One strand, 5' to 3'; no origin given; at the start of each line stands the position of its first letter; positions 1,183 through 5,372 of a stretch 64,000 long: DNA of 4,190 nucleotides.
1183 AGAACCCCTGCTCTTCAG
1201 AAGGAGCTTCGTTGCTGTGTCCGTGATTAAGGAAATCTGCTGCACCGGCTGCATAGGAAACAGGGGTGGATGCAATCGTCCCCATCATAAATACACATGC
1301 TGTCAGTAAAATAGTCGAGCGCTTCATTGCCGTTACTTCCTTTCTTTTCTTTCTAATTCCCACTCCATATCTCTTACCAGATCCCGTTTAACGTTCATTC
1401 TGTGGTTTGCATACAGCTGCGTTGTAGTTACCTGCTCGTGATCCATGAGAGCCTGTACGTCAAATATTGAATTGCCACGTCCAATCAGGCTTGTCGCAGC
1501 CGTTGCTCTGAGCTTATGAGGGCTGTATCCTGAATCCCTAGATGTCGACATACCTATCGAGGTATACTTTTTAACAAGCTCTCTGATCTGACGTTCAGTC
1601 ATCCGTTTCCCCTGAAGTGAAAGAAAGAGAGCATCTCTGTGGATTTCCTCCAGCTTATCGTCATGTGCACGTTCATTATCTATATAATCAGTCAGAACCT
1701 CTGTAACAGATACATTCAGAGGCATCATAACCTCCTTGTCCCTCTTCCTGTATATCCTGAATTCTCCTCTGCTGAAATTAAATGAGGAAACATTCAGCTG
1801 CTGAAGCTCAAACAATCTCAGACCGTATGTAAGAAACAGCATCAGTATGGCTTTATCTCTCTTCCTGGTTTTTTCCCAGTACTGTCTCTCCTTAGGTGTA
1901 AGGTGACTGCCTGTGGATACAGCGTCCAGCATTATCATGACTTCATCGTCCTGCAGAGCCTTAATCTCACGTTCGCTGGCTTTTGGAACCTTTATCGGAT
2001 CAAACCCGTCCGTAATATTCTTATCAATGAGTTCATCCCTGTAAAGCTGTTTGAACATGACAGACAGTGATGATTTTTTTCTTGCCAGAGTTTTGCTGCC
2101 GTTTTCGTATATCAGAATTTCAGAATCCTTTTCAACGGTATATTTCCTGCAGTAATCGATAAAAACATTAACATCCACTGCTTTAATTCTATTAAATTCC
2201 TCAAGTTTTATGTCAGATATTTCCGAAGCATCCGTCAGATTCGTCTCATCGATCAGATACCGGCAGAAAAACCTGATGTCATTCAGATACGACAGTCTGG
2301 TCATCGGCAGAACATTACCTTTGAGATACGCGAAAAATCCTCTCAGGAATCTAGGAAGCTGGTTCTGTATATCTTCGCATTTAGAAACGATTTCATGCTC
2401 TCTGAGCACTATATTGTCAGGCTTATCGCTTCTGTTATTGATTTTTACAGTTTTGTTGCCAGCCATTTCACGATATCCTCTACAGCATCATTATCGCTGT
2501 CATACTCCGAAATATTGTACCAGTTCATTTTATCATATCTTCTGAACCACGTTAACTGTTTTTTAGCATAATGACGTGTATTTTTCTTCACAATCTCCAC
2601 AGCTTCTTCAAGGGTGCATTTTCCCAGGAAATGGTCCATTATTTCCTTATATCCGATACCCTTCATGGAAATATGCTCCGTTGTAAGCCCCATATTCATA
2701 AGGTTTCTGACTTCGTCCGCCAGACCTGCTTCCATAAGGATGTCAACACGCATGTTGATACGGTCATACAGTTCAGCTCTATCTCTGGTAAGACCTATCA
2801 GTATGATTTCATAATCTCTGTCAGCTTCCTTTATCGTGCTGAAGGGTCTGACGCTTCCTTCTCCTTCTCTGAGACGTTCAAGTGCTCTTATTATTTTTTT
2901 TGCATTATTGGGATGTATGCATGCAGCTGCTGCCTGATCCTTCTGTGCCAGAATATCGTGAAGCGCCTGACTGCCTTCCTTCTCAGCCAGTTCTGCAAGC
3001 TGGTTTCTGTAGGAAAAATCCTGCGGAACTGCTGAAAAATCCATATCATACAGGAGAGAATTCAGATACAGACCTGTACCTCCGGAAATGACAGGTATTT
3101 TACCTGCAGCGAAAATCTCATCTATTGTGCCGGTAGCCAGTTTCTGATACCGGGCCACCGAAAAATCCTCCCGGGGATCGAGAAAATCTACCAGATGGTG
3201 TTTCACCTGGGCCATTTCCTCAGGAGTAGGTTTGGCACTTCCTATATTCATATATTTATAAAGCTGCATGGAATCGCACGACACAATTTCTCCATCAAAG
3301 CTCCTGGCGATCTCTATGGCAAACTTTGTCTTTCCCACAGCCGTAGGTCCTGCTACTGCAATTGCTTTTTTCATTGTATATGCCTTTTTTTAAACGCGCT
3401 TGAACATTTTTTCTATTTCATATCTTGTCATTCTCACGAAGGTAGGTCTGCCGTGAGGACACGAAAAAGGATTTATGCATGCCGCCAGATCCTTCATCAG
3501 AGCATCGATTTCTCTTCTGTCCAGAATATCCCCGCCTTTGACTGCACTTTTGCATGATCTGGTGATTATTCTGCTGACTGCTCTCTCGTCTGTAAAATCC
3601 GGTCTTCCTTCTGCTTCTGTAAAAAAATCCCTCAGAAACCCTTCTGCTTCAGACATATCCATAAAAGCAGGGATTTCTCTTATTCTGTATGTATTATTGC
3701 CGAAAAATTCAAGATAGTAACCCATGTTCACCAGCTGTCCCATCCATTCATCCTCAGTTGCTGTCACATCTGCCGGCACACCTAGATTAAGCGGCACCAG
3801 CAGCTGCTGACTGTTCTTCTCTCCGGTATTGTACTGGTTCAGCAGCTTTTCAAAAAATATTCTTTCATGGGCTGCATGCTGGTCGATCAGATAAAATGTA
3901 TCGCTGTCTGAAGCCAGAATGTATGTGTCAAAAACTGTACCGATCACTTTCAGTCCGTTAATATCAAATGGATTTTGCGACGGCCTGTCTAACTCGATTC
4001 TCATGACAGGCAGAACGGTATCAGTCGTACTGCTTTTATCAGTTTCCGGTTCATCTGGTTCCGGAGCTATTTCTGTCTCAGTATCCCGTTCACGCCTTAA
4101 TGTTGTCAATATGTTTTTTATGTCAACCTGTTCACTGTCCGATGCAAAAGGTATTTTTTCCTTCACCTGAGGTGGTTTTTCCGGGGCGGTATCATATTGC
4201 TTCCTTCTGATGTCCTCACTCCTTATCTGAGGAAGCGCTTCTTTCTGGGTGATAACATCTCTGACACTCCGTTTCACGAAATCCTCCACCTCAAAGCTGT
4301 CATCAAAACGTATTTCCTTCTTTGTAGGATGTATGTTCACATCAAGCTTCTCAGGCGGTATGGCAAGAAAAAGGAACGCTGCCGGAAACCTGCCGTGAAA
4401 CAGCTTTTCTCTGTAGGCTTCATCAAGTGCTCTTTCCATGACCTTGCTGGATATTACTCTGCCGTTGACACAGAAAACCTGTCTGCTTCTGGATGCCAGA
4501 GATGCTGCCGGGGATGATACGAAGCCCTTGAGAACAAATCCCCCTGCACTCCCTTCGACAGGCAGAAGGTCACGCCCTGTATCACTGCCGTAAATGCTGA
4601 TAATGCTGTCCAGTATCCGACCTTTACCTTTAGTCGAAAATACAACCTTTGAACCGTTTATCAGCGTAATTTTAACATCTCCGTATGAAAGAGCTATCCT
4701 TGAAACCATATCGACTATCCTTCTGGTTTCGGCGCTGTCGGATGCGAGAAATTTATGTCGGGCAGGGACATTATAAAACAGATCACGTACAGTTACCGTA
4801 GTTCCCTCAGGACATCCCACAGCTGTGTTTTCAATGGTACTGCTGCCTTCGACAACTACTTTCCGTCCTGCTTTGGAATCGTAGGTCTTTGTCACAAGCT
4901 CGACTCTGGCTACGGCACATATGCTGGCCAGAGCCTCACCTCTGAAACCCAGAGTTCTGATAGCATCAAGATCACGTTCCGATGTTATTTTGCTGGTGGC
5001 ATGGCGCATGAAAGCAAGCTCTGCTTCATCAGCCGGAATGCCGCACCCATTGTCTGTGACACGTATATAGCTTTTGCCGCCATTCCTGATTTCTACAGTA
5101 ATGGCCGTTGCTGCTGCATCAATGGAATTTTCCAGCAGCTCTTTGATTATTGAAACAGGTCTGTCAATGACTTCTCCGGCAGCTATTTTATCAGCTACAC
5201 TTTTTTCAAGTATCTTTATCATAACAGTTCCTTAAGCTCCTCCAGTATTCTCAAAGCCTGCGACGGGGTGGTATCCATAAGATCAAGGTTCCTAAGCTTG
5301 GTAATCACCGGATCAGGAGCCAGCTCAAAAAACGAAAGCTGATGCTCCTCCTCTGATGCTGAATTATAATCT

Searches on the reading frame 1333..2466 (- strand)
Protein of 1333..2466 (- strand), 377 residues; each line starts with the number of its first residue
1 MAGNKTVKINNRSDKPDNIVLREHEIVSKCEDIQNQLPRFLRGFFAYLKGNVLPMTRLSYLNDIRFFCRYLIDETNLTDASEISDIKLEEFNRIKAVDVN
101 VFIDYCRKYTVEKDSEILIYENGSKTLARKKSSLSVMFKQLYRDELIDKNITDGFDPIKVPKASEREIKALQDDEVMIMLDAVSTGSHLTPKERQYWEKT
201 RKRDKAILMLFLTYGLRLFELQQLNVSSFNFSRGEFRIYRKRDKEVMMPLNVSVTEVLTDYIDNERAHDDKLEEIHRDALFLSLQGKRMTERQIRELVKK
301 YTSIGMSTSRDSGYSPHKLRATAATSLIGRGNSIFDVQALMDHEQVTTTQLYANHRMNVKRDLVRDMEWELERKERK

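Call 62: search_protein_families(library=pfam, proteins=[window:1333-2466:-], max_evalue=0.000001)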
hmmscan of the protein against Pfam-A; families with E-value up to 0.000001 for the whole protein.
window:1333-2466:- (377 aa): 1 family
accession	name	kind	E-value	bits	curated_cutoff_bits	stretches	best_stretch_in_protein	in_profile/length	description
PF00589.27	Phage_integrase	-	2.9e-28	99.2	27.1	1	194-357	17-170/172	Phage integrase family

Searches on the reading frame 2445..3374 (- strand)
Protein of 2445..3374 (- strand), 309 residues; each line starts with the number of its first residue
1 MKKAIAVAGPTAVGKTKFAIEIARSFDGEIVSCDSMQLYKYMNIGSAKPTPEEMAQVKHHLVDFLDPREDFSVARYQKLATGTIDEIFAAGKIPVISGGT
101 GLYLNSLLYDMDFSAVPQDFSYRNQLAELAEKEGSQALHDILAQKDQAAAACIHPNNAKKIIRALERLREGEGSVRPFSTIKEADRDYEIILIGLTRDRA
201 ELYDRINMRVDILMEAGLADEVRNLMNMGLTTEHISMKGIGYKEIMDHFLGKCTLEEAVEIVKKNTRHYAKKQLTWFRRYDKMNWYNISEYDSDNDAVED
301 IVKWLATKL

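Call 62: search_protein_families(library=pfam, proteins=[window:2445-3374:-], max_evalue=0.000001)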
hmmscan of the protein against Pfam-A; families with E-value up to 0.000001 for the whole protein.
window:2445-3374:- (309 aa): 2 families
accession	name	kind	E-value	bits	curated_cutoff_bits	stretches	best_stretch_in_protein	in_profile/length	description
PF01715.23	IPPT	-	1.7e-85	287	23.6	1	37-279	1-242/243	IPP transferase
PF01745.22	IPT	-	3e-08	33.8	20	1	5-58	4-57/233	Isopentenyl transferase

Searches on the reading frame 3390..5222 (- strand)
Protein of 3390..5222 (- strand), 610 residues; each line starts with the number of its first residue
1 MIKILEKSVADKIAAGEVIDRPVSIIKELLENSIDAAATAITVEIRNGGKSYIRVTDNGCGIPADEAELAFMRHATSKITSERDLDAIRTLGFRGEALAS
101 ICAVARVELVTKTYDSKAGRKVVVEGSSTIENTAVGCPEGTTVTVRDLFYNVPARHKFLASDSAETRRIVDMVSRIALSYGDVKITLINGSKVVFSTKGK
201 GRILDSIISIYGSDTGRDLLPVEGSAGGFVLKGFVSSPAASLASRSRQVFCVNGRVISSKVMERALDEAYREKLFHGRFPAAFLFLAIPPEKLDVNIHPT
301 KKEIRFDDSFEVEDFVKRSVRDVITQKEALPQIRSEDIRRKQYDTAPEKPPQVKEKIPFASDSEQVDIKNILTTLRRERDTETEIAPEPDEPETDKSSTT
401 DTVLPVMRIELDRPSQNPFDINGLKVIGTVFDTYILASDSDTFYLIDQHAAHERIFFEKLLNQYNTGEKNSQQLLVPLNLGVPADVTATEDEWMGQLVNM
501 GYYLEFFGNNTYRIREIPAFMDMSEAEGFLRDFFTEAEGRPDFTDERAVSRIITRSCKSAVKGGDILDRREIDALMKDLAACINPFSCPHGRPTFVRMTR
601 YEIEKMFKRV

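Call 62: search_protein_families(library=pfam, proteins=[window:3390-5222:-], max_evalue=0.000001)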
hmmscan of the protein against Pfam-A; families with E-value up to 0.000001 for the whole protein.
window:3390-5222:- (610 aa): 4 families
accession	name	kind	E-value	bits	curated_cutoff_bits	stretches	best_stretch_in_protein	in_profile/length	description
PF01119.25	DNA_mis_repair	-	9.8e-34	116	26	1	207-323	1-117/119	DNA mismatch repair protein, C-terminal domain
PF08676.16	MutL_C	-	1.6e-30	106.1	25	1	427-566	1-141/142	MutL C terminal dimerisation domain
PF13589.12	HATPase_c_3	-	6.8e-11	42.8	25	1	25-118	6-99/137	Histidine kinase-, DNA gyrase B-, and HSP90-like ATPase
PF02518.31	HATPase_c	-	4.8e-10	40.3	26.4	1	20-86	4-64/111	Histidine kinase-, DNA gyrase B-, and HSP90-like ATPase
